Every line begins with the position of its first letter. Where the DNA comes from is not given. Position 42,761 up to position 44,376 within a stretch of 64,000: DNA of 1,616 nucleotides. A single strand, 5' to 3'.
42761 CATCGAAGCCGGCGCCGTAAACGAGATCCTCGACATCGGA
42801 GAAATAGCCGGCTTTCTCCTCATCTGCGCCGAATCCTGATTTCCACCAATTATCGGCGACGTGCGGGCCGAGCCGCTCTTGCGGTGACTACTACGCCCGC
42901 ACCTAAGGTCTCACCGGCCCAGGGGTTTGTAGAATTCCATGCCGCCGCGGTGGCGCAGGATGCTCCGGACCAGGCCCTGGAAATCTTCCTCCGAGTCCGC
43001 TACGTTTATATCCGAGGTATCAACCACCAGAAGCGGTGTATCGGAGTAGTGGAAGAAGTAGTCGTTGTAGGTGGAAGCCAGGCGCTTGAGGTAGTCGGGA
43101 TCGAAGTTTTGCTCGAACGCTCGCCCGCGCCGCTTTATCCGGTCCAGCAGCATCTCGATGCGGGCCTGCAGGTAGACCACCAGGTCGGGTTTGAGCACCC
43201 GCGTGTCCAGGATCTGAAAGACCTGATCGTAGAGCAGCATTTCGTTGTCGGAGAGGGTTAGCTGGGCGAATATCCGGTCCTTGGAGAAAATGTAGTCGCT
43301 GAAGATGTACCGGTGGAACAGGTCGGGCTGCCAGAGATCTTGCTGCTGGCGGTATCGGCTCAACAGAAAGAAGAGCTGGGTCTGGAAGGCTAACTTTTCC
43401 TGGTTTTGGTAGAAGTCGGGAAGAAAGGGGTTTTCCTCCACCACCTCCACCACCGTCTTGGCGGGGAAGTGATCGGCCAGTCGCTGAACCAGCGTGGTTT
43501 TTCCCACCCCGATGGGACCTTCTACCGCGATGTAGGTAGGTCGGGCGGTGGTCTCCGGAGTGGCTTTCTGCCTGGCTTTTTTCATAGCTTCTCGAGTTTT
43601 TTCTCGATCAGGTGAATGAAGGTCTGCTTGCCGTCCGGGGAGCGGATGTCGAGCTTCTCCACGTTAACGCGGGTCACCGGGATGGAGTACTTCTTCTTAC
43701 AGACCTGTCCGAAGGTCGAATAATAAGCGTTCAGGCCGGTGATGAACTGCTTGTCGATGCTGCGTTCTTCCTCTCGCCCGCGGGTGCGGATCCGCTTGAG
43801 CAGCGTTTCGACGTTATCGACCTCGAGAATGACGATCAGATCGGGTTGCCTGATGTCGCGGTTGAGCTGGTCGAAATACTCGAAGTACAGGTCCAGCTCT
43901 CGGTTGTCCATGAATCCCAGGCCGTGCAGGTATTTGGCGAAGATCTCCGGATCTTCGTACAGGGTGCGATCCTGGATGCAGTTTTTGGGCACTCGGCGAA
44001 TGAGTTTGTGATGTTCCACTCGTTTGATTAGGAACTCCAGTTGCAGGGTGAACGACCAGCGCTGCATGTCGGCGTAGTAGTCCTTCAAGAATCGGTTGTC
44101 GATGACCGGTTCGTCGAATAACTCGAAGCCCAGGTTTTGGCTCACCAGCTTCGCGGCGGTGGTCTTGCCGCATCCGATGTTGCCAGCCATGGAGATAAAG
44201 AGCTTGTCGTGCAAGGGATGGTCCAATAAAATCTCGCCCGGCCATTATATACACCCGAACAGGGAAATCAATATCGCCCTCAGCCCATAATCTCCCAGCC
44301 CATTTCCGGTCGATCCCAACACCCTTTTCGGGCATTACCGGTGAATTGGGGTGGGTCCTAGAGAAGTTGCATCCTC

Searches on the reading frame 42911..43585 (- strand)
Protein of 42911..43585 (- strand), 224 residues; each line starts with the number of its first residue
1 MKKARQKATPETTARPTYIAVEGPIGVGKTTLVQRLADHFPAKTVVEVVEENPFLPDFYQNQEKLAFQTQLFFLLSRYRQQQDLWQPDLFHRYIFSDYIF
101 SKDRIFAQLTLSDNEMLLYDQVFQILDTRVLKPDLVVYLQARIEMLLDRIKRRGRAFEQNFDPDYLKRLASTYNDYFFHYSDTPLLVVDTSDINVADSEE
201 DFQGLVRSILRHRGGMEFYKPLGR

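Call 11: search_protein_families(library=pfam, proteins=[window:42911-43585:-])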
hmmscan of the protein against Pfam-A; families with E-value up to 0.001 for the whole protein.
window:42911-43585:- (224 aa): 8 families
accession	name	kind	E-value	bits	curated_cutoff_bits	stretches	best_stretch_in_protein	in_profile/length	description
PF01712.25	dNK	-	3.4e-44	151.5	27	1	19-209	1-198/203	Deoxynucleoside kinase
PF02223.23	Thymidylate_kin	-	1.7e-09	38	27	1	21-191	1-175/185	Thymidylate kinase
PF13238.12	AAA_18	-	1.6e-06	29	29.4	1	19-154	1-112/128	AAA domain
PF13401.12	AAA_22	-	3.1e-05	24.7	27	1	18-148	7-80/130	AAA domain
PF13521.12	AAA_28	-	0.0001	23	27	1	19-51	2-34/164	AAA domain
PF13671.12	AAA_33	-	0.0004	21.2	27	0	20-158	3-123/143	AAA domain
PF13191.12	AAA_16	-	0.00043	21.3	32.6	0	14-49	22-60/167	AAA ATPase domain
PF00485.24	PRK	-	0.00055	20.3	22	0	19-153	2-154/196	Phosphoribulokinase / Uridine kinase family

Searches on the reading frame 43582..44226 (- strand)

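Call 11: search_protein_families(library=pfam, proteins=[window:43582-44226:-])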
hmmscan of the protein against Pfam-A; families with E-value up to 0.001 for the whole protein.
window:43582-44226:- (214 aa): 5 families
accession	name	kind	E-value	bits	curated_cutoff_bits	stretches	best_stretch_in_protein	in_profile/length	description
PF01712.25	dNK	-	1.3e-42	146.4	27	1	11-204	1-195/203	Deoxynucleoside kinase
PF13238.12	AAA_18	-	5.1e-07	30.6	29.4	1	13-155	3-117/128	AAA domain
PF13207.12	AAA_17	-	0.00014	22.6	27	0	18-37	5-24/136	AAA domain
PF00004.35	AAA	-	0.00016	22.6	21.2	0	13-38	3-28/131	ATPase family associated with various cellular activities (AAA)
PF02223.23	Thymidylate_kin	-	0.00033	20.8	27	0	115-174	104-164/185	Thymidylate kinase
